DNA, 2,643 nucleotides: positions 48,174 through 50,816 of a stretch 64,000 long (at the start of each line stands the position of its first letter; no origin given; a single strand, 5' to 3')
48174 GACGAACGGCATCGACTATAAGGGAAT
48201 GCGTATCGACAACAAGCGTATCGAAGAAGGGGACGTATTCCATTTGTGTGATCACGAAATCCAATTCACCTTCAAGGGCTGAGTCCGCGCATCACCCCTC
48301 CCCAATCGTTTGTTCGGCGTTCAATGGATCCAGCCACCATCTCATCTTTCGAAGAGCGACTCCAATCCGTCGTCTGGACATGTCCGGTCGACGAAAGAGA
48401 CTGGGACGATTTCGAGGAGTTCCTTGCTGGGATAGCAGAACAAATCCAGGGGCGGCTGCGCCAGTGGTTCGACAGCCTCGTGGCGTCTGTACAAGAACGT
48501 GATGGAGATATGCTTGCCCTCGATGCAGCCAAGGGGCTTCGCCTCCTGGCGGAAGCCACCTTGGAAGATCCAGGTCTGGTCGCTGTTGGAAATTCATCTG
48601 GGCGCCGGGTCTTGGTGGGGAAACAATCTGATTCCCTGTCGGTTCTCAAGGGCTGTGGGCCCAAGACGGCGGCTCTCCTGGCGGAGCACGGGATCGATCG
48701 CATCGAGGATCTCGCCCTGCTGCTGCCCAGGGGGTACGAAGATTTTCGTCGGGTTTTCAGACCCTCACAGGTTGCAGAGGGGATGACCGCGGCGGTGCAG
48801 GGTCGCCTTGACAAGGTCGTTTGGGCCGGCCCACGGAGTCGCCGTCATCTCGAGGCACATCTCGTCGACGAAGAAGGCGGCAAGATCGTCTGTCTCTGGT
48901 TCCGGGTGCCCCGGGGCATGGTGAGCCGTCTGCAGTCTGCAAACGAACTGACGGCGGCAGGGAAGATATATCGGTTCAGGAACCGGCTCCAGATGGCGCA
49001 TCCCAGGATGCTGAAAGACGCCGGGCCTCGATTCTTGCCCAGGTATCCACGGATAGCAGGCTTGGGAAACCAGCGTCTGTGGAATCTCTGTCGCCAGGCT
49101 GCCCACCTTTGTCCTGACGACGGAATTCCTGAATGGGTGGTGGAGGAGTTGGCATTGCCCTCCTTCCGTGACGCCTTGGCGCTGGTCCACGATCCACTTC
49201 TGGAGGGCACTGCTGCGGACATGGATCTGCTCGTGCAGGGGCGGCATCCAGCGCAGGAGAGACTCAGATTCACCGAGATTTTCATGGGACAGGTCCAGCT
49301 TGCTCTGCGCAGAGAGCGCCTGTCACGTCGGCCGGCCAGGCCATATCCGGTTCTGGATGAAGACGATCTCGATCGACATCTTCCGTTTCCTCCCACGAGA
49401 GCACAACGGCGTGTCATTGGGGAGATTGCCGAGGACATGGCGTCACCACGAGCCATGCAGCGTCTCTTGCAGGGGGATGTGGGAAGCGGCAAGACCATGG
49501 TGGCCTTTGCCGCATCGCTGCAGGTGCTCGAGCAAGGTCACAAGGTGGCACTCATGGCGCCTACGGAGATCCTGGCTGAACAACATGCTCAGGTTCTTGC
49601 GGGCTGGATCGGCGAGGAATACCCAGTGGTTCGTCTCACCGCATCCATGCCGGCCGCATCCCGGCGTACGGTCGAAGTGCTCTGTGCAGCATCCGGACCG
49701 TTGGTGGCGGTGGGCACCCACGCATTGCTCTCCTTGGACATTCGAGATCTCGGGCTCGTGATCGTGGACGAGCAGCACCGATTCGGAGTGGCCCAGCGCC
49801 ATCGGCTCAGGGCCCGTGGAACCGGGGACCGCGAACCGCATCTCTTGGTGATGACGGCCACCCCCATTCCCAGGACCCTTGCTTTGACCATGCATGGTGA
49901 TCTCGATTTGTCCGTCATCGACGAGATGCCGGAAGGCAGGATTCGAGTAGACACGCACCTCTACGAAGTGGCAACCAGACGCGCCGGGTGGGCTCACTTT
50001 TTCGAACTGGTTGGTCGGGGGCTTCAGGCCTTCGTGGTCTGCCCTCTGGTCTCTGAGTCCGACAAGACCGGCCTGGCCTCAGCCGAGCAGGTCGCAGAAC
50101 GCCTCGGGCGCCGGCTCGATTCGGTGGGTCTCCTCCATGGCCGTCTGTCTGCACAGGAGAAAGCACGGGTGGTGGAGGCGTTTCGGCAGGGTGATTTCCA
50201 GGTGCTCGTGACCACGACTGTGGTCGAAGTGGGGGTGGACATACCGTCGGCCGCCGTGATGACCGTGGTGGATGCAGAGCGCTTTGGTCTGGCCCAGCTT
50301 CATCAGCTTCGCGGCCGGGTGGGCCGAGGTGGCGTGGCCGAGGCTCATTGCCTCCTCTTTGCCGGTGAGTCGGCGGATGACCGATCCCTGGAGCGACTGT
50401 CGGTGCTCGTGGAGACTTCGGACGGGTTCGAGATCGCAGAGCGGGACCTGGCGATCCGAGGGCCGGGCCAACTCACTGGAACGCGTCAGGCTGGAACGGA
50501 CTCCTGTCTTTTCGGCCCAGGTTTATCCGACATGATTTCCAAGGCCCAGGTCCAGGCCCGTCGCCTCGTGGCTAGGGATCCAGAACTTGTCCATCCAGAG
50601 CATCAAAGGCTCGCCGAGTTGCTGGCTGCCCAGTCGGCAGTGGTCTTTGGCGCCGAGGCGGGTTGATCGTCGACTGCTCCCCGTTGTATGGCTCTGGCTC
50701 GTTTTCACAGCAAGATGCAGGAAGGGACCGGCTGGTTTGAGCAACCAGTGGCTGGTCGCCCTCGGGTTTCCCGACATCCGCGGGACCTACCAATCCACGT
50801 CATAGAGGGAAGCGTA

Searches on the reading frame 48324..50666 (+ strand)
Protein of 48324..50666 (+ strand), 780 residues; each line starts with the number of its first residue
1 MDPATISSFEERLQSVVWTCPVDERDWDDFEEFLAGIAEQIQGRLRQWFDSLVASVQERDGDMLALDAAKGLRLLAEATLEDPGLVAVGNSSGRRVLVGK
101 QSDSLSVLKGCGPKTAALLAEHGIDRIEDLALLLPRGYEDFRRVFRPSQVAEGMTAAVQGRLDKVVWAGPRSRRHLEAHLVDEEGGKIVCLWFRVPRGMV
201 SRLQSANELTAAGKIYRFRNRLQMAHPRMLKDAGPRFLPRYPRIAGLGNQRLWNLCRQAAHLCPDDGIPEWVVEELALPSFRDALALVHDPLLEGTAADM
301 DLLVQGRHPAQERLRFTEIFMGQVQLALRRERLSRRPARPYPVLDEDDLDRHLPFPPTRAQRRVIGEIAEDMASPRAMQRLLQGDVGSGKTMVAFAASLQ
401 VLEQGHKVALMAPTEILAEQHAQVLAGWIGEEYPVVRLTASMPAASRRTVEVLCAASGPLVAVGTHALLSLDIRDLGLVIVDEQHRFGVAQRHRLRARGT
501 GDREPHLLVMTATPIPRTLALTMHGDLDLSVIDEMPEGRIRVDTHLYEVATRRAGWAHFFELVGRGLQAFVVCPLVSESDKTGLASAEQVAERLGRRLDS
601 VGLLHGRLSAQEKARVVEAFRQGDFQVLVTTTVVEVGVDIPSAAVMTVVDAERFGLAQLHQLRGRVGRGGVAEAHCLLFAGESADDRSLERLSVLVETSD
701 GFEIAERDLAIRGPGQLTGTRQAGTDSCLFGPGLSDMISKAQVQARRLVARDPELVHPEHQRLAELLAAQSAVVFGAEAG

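Call 53: search_protein_families(library=pfam, proteins=[window:48324-50666:+], max_evalue=0.0001)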
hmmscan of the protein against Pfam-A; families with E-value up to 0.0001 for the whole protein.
window:48324-50666:+ (780 aa): 6 families
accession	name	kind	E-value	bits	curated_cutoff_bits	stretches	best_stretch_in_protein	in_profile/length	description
PF00271.37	Helicase_C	-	6e-19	68.8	23.5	1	565-670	14-110/110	Helicase conserved C-terminal domain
PF00270.35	DEAD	-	3.2e-18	66.4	26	1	358-519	1-164/167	DEAD/DEAH box helicase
PF17191.10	RecG_wedge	-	2.3e-10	40.7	23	1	108-257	5-156/162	RecG wedge domain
PF04851.21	ResIII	-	2e-09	38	22.5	1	358-514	5-162/164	Type III restriction enzyme, res subunit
PF19833.4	RecG_dom3_C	-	1.4e-08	35.1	26.8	1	698-764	1-70/87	ATP-dependent DNA helicase RecG, domain 3, C-terminal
PF13604.12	AAA_30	-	3.1e-05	24.2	27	0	368-496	9-109/191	AAA domain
